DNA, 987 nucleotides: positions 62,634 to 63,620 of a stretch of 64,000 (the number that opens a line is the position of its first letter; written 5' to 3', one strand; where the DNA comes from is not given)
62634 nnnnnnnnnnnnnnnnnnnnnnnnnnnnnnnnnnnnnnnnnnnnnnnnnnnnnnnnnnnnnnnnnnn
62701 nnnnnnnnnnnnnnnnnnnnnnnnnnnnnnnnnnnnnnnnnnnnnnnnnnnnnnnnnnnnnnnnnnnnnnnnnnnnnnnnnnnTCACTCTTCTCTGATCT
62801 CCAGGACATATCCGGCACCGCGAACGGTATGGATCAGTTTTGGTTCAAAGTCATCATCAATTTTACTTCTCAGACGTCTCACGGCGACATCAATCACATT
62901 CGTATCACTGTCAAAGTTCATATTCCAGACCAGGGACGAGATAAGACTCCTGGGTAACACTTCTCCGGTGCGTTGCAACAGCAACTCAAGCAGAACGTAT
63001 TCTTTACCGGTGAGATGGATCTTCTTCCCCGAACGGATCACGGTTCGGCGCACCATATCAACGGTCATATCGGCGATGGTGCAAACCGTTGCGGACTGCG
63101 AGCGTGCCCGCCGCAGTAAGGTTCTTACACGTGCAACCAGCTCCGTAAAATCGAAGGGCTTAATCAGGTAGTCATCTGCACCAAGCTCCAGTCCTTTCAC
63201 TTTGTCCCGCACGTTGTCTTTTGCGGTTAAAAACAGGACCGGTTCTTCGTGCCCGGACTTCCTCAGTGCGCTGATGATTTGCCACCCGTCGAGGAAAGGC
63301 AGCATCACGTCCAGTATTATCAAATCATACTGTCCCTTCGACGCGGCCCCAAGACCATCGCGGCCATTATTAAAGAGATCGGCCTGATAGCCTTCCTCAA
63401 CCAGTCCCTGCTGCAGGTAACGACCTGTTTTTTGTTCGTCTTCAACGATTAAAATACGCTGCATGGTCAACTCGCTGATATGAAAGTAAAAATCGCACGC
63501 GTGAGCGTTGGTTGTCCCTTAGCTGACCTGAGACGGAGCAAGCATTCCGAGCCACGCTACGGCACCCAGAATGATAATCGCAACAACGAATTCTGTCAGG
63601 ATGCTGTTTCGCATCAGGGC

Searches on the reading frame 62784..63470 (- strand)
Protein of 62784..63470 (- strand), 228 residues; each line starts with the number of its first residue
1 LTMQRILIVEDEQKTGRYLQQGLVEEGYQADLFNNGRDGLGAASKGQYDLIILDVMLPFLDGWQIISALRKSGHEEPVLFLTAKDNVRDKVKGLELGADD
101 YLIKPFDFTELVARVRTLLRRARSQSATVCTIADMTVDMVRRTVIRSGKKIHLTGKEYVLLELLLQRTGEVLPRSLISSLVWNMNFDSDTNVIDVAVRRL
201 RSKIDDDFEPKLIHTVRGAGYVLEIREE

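Call 47: search_protein_families(library=phrogs, proteins=[window:62784-63470:-], max_evalue=0.00001)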
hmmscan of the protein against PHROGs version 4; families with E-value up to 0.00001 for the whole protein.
window:62784-63470:- (228 aa): 5 families
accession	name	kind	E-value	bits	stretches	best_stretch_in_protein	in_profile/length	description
phrog_731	-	unknown function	1.1e-70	238.6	1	3-224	1-225/227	-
phrog_5982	-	unknown function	5.3e-24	85.1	1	2-127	867-993/1030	-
phrog_20458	-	unknown function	8.3e-14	51.8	1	5-118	699-816/829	-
phrog_8810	-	unknown function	2.3e-11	44.7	1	6-134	3-135/245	-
phrog_37855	-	unknown function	5.2e-11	43.1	1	34-134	38-143/278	-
